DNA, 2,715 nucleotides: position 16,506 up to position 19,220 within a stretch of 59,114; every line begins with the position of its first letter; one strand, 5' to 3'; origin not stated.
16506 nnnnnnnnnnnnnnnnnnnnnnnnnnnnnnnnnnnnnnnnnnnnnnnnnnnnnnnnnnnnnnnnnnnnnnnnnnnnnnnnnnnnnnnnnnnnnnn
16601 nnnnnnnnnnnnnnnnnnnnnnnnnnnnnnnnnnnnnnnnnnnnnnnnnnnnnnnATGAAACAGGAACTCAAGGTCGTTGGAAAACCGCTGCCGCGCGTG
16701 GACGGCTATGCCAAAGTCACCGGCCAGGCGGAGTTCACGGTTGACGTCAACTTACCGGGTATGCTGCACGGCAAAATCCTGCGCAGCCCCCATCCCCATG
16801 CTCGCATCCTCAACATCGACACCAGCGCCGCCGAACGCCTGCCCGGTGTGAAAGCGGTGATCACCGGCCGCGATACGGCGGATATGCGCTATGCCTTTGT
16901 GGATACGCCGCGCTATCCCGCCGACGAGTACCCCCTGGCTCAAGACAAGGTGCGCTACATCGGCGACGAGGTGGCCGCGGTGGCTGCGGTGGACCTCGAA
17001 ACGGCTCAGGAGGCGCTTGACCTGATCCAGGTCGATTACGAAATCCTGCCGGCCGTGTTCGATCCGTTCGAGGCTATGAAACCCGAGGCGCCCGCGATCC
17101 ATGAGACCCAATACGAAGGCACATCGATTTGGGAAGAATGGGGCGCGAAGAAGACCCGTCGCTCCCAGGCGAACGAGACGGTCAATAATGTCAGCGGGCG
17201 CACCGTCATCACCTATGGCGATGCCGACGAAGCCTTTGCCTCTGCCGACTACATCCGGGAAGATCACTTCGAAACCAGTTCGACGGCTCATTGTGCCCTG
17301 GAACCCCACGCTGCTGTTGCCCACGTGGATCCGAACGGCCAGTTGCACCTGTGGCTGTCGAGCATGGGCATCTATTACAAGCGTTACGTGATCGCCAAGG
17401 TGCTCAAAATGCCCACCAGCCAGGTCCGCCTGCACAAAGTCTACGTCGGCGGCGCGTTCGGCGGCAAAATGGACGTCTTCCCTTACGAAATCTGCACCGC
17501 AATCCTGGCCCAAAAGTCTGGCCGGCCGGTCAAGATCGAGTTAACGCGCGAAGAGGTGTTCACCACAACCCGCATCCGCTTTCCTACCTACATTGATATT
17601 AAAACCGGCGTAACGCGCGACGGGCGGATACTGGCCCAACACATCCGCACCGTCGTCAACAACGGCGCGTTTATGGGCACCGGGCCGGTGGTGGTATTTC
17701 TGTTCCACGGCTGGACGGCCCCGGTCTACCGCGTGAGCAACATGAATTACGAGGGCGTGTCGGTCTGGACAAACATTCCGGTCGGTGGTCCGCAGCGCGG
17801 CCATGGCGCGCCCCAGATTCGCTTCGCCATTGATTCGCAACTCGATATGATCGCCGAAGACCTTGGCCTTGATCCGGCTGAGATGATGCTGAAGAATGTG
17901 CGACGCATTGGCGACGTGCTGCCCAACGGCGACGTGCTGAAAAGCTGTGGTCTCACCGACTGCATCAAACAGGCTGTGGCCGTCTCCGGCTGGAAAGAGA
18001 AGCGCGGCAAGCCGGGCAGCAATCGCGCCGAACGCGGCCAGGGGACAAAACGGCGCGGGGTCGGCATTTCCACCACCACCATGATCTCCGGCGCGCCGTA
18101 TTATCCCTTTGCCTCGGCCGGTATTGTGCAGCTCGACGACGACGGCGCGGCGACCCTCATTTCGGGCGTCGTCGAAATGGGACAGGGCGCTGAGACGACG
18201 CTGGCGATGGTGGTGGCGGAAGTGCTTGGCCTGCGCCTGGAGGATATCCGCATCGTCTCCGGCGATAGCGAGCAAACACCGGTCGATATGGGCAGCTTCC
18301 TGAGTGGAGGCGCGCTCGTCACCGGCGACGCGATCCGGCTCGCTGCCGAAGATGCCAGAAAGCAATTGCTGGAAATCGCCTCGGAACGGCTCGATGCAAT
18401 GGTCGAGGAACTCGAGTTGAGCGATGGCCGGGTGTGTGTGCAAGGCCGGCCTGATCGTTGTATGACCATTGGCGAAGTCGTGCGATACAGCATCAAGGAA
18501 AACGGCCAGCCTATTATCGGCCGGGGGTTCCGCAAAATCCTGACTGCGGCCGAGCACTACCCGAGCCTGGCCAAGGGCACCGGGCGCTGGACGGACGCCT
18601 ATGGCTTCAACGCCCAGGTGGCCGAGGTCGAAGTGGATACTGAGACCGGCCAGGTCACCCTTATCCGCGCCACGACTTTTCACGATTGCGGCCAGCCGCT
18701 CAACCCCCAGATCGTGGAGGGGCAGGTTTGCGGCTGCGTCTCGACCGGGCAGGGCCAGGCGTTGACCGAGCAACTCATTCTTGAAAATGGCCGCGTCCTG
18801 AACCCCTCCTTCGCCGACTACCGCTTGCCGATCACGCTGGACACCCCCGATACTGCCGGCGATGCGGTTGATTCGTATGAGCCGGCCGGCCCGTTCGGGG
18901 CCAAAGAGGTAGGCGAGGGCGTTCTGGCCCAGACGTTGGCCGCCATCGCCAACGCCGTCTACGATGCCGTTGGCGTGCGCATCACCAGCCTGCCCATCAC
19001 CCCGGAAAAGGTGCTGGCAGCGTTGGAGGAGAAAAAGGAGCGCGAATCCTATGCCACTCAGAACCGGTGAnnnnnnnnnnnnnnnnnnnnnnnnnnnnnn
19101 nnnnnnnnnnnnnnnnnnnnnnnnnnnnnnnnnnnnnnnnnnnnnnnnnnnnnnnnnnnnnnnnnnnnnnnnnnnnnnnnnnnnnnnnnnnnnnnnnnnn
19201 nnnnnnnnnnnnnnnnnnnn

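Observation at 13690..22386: Uncharacterised CoA-thioester pathway: PaaK-like ligase, XDH-family molybdoenzyme, AbfD-like protein, short citrate-synthase-like protein, MaoC and nitroreductase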

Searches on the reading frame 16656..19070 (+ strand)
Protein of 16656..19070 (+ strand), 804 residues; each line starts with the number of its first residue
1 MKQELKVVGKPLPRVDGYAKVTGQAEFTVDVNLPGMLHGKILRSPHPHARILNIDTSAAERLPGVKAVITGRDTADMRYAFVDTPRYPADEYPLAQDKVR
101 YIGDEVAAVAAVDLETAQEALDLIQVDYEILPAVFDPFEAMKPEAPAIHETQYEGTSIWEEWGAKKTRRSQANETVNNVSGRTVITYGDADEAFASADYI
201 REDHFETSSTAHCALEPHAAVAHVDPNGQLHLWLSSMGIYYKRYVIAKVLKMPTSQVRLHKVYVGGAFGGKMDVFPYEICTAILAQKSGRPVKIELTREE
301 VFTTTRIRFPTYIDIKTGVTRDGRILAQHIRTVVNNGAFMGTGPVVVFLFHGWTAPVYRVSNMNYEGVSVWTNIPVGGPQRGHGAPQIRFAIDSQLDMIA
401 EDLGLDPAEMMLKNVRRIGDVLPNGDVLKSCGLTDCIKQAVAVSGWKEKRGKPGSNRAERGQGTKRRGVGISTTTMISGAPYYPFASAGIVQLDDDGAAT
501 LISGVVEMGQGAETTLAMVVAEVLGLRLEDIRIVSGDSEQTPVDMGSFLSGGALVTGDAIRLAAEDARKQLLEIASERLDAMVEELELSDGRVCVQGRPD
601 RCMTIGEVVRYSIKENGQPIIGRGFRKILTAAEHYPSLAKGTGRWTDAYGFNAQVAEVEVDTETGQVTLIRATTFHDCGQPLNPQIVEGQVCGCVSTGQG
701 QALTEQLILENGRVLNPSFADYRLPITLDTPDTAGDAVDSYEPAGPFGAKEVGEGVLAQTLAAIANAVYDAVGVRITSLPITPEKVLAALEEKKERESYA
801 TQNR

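Call 5: search_protein_families(library=pfam, proteins=[window:16656-19070:+], max_evalue=0.01)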
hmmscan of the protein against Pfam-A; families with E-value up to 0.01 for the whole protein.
window:16656-19070:+ (804 aa): 3 families
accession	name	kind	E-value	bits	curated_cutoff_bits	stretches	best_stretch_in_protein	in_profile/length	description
PF20256.3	MoCoBD_2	-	1.2e-71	241.9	27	1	441-731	3-283/283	Molybdopterin cofactor-binding domain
PF02738.23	MoCoBD_1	-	1.3e-70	237.7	27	1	180-415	11-244/244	Molybdopterin cofactor-binding domain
PF01315.27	Ald_Xan_dh_C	-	7.9e-31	107.1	31.3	1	22-131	1-109/110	Aldehyde oxidase and xanthine dehydrogenase, a/b hammerhead domain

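Call 6: search_protein_families(library=ncbifam, proteins=[window:16656-19070:+], max_evalue=0.01)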
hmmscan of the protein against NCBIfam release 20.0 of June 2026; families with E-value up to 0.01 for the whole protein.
window:16656-19070:+ (804 aa): 13 families
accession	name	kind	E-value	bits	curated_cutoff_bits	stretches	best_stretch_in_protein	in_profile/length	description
TIGR03194.1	4hydrxCoA_A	equivalog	1.1e-211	705.2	994.55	1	12-790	1-746/746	4-hydroxybenzoyl-CoA reductase subunit alpha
NF043082.1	XdhA_XDHase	equivalog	2.9e-166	554.7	780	1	8-793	1-755/758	xanthine dehydrogenase subunit XdhA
NF007426.0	PRK09970.1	equivalog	1.9e-165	552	916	1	5-792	3-757/761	xanthine dehydrogenase molybdenum-binding subunit XdhA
TIGR03196.1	pucD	equivalog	1.4e-134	450.2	783.65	2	176-787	142-755/763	xanthine dehydrogenase subunit D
NF041018.1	glyceraldDH_alpha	equivalog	6.4e-115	385.2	790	1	7-787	2-741/741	glyceraldehyde dehydrogenase subunit alpha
NF040766.1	CODH_aero_grp5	exception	7.6e-104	348.5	950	2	164-786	142-781/785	aerobic carbon-monoxide dehydrogenase large subunit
NF045668.1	pterin_aldehy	equivalog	1.6e-103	347.5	1100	2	2-566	169-713/905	molybdopterin-dependent aldehyde oxidoreductase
TIGR03313.1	Se_sel_red_Mo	hypoth_equivalog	5.5e-103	345.4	1101.9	1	2-791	162-950/951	molybdopterin-dependent oxidoreductase Mo/Fe-S-binding subunit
TIGR02416.1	CO_dehy_Mo_lg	equivalog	8.7e-102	341.6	991.15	1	21-786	6-767/770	aerobic carbon-monoxide dehydrogenase large subunit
TIGR03311.1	Se_dep_XDH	equivalog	2e-94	317.3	830.45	2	6-575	159-682/848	selenium-dependent xanthine dehydrogenase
NF041671.1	peri_hyde_PaoC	equivalog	2.5e-93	313.8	1180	1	4-792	14-733/735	aldehyde oxidoreductase molybdenum-binding subunit PaoC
TIGR02965.1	xanthine_xdhB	equivalog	1.3e-79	268.3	849.5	2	173-792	131-756/758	xanthine dehydrogenase molybdopterin binding subunit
TIGR02969.1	mam_aldehyde_ox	subfamily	1.1e-50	172.2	1912.3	2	184-793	714-1310/1330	aldehyde oxidase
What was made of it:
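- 16656..19070 (+): Molybdopterin subunit, nearest to the 4-hydroxybenzoyl-CoA reductase alpha subunit. TIGR03194 scores 705 bits against a cut-off of 994.55 (call 6).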

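Call 9: find_encoding_contigs(protein=window:16656-19070:+, flank=10000, max_places=6)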
Protein window:16656-19070:+ (804 aa): 2 contigs read that carry it; 2 places shown.
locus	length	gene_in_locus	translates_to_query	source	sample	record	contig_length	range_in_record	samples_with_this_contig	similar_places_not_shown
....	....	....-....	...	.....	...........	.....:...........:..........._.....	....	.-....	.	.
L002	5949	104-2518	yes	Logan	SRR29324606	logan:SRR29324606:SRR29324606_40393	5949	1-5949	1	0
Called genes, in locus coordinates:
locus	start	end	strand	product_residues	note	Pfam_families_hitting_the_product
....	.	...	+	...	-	?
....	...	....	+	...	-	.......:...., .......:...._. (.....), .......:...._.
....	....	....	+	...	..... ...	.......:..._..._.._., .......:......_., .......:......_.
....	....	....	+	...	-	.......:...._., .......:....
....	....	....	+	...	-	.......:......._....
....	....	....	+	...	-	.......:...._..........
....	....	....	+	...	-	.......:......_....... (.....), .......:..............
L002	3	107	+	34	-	?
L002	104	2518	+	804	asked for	PF01315:Ald_Xan_dh_C, PF02738:MoCoBD_1, PF20256:MoCoBD_2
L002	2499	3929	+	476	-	PF11794:HpaB_N, PF03241:HpaB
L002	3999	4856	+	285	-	PF00285:Citrate_synt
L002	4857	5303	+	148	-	PF01575:MaoC_dehydratas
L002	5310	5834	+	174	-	PF14512:TM1586_NiRdase (faint), PF00881:Nitroreductase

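Call 10: search_solved_structures(query=window:16656-19070:+, max_evalue=1e-20)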
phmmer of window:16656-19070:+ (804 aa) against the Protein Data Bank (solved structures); distinct sequences matched with E-value up to 1e-20: 42.
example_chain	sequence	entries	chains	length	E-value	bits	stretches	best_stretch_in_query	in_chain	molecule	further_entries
1rm6_A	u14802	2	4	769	6.2e-142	477.7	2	176-794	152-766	4-hydroxybenzoyl-CoA reductase alpha subunit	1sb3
8uem_A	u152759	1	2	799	5e-87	296.1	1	20-791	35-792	Carbon monoxide dehydrogenase (Large chain), CoxL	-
7dqx_A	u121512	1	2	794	3.4e-84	286.7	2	179-790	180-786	6-hydroxypseudooxynicotine dehydrogenase complex subunit gamma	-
1t3q_B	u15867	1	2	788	2.8e-80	273.8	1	170-793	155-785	quinoline 2-oxidoreductase large subunit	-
1n5w_B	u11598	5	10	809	8.7e-80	272.1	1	5-772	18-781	Carbon monoxide dehydrogenase large chain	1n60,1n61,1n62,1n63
1zxi_B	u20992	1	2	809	1.2e-79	271.7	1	5-772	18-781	Carbon monoxide dehydrogenase large chain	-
1ffu_B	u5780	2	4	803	1.7e-78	267.9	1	17-792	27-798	CUTL, MOLYBDOPROTEIN OF CARBON MONOXIDE DEHYDROGENASE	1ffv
1sij_A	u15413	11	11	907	1.1e-69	238.7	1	184-569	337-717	Aldehyde oxidoreductase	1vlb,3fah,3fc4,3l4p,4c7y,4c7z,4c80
3hrd_A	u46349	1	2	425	8.5e-67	229.2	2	184-440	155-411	Nicotinate dehydrogenase large molybdopterin subunit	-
5g5g_C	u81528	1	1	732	4.4e-66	226.8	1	186-790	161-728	PUTATIVE XANTHINE DEHYDROGENASE YAGS FAD-BINDING SUBUNIT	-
5g5h_C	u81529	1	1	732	5e-66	226.7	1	186-790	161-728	Aldehyde oxidoreductase molybdenum-binding subunit PaoC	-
1dgj_A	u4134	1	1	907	4.4e-64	220.2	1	6-565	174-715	ALDEHYDE OXIDOREDUCTASE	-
3hrd_B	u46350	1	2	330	5.3e-58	200.1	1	465-792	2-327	Nicotinate dehydrogenase medium molybdopterin subunit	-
5y6q_C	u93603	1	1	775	3.6e-56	194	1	185-787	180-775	Aldehyde oxidase large subunit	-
4zoh_A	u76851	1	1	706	3.1e-54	187.6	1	188-786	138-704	Putative oxidoreductase molybdopterin-binding subunit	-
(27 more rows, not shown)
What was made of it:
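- The Mo subunit's best family and best solved structure are the 4-HBCR alpha subunit (calls 6, 10).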

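Call 14: find_homologous_proteins(query=window:16656-19070:+, max_evalue=1e-50)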
Query window:16656-19070:+ (804 aa): 7904 proteins with E <= 1e-50 among 8000 candidates; the best 120 are listed.
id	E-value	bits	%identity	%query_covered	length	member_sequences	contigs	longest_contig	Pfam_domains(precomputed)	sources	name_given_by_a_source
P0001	0.0e+0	1825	100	100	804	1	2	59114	PF02738.24,PF20256.4,PF01315.28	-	-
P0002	0.0e+0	1632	89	99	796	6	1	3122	PF02738.24,PF20256.4,PF01315.28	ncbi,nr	ncbi:MAG TPA: molybdopterin cofactor-binding domain-containing protein [Anaerolineales bacterium]|nr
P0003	0.0e+0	1563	85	99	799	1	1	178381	PF02738.24,PF20256.4,PF01315.28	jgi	jgi:4-hydroxybenzoyl-CoA reductase subunit alpha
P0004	0.0e+0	1554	84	99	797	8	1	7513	PF02738.24,PF20256.4,PF01315.28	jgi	-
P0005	0.0e+0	1553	85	98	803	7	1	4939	PF02738.24,PF20256.4,PF01315.28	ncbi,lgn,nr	ncbi:MAG TPA: molybdopterin cofactor-binding domain-containing protein [Anaerolineae bacterium]|nr:m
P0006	0.0e+0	1544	84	99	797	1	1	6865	PF02738.24,PF20256.4,PF01315.28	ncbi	-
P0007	0.0e+0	1539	83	99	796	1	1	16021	PF02738.24,PF20256.4,PF01315.28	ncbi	-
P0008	0.0e+0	1537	83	99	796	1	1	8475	PF02738.24,PF20256.4,PF01315.28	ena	-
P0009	0.0e+0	1523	83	99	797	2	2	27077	PF02738.24,PF20256.4,PF01315.28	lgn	-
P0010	0.0e+0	1513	82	99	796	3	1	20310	PF02738.24,PF20256.4,PF01315.28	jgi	jgi:4-hydroxybenzoyl-CoA reductase subunit alpha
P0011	0.0e+0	1509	82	98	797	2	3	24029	PF02738.24,PF20256.4,PF01315.28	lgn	-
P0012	0.0e+0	1508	82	99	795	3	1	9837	PF02738.24,PF20256.4,PF01315.28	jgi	jgi:4-hydroxybenzoyl-CoA reductase alpha subunit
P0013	0.0e+0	1506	82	99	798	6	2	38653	PF02738.24,PF20256.4,PF01315.28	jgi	jgi:4-hydroxybenzoyl-CoA reductase subunit alpha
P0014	0.0e+0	1496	81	99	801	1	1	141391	PF02738.24,PF20256.4,PF01315.28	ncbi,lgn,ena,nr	ncbi:MAG: molybdopterin-dependent oxidoreductase [Chloroflexi bacterium]|nr:molybdopterin-dependent 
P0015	0.0e+0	1230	69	95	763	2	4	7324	PF02738.24,PF20256.4,PF01315.28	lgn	-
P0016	0.0e+0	1165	66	98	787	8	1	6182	PF02738.24,PF20256.4,PF01315.28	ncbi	-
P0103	0.0e+0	1035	60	99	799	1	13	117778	PF02738.24,PF20256.4,PF01315.28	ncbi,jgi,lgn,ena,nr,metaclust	ncbi:MAG: hypothetical protein APF81_13650 [Desulfosporosinus sp. BRH_c37]|nr:MAG: hypothetical prot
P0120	1.8e-298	1010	57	99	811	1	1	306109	PF02738.24,PF20256.4,PF01315.28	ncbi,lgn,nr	ncbi:MAG: molybdopterin-dependent oxidoreductase [Candidatus Tectomicrobia bacterium]|nr:molybdopter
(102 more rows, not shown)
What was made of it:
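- JGI annotation names relatives 4-HBCR (call 14).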

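Call 16: find_encoding_contigs(protein=P0103, flank=10000, max_places=2)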
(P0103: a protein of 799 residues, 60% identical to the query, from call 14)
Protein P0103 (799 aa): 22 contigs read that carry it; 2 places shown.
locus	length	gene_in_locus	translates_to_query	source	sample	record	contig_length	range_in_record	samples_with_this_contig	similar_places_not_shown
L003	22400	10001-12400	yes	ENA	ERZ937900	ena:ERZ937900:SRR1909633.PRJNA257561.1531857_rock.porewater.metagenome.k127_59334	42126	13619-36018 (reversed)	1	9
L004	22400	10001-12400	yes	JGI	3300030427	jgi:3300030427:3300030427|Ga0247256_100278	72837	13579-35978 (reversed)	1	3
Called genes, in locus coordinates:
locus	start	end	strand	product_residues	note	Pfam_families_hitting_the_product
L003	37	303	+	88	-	PF01476:LysM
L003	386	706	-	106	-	-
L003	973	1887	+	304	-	PF02558:ApbA, PF08546:ApbA_C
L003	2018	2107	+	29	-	-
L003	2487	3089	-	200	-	PF03848:TehB, PF05724:TPMT, PF13489:Methyltransf_23, PF13847:Methyltransf_31, PF08241:Methyltransf_11, PF08242:Methyltransf_12, PF13649:Methyltransf_25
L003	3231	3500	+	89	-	PF01966:HD (faint), PF13487:HD_5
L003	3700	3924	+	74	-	-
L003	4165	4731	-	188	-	PF00440:TetR_N, PF17932:TetR_C_24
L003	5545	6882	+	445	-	PF00501:AMP-binding, PF14535:AMP-binding_C_2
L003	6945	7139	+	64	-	-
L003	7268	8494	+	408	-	PF13433:Peripla_BP_5, PF13458:Peripla_BP_6, PF01094:ANF_receptor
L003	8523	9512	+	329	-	PF00941:FAD_binding_5, PF03450:CO_deh_flav_C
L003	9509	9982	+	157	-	PF00111:Fer2, PF13085:Fer2_3 (faint), PF01799:Fer2_2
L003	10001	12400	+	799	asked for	PF01315:Ald_Xan_dh_C, PF02738:MoCoBD_1, PF20256:MoCoBD_2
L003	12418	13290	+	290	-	PF02653:BPD_transp_2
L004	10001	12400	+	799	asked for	PF01315:Ald_Xan_dh_C, PF02738:MoCoBD_1, PF20256:MoCoBD_2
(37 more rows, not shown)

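Call 17: find_encoding_contigs(protein=P0014, flank=10000, max_places=2)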
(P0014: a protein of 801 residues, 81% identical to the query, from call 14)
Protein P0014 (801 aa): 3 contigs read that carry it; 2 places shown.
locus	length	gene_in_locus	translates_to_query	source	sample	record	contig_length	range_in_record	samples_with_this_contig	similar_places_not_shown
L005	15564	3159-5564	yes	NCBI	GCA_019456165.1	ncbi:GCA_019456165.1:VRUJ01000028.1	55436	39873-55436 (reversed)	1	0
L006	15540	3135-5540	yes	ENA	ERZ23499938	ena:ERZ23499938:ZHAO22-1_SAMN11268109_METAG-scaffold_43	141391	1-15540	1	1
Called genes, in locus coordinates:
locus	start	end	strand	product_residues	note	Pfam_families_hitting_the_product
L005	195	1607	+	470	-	PF00501:AMP-binding, PF14535:AMP-binding_C_2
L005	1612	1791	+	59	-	-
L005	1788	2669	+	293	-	PF00941:FAD_binding_5, PF03450:CO_deh_flav_C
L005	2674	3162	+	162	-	PF00111:Fer2, PF13085:Fer2_3 (faint), PF01799:Fer2_2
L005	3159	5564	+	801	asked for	PF01315:Ald_Xan_dh_C, PF02738:MoCoBD_1, PF20256:MoCoBD_2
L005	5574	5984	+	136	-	PF01042:Ribonuc_L-PSP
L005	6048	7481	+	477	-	PF11794:HpaB_N, PF03241:HpaB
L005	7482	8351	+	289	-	PF00285:Citrate_synt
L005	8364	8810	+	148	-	PF01575:MaoC_dehydratas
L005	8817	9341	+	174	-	PF14512:TM1586_NiRdase (weak), PF00881:Nitroreductase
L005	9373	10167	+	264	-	PF01791:DeoC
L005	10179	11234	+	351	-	PF08240:ADH_N, PF00107:ADH_zinc_N, PF13602:ADH_zinc_N_2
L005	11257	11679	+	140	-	PF12797:Fer4_2 (faint), PF13237:Fer4_10 (faint), PF13247:Fer4_11, PF12838:Fer4_7 (weak), PF25160:LdpA_Fe-S-bd, PF00037:Fer4, PF12837:Fer4_6 (weak), PF13187:Fer4_9 (weak), +4 more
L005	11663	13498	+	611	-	PF02730:AFOR_N, PF01314:AFOR_C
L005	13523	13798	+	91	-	PF02597:ThiS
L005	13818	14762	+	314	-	PF00892:EamA, PF03151:TPT (faint), PF00892:EamA (weak)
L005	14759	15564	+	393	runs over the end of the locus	PF00465:Fe-ADH, PF13685:Fe-ADH_2 (weak), PF25137:ADH_Fe_C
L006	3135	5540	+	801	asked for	PF01315:Ald_Xan_dh_C, PF02738:MoCoBD_1, PF20256:MoCoBD_2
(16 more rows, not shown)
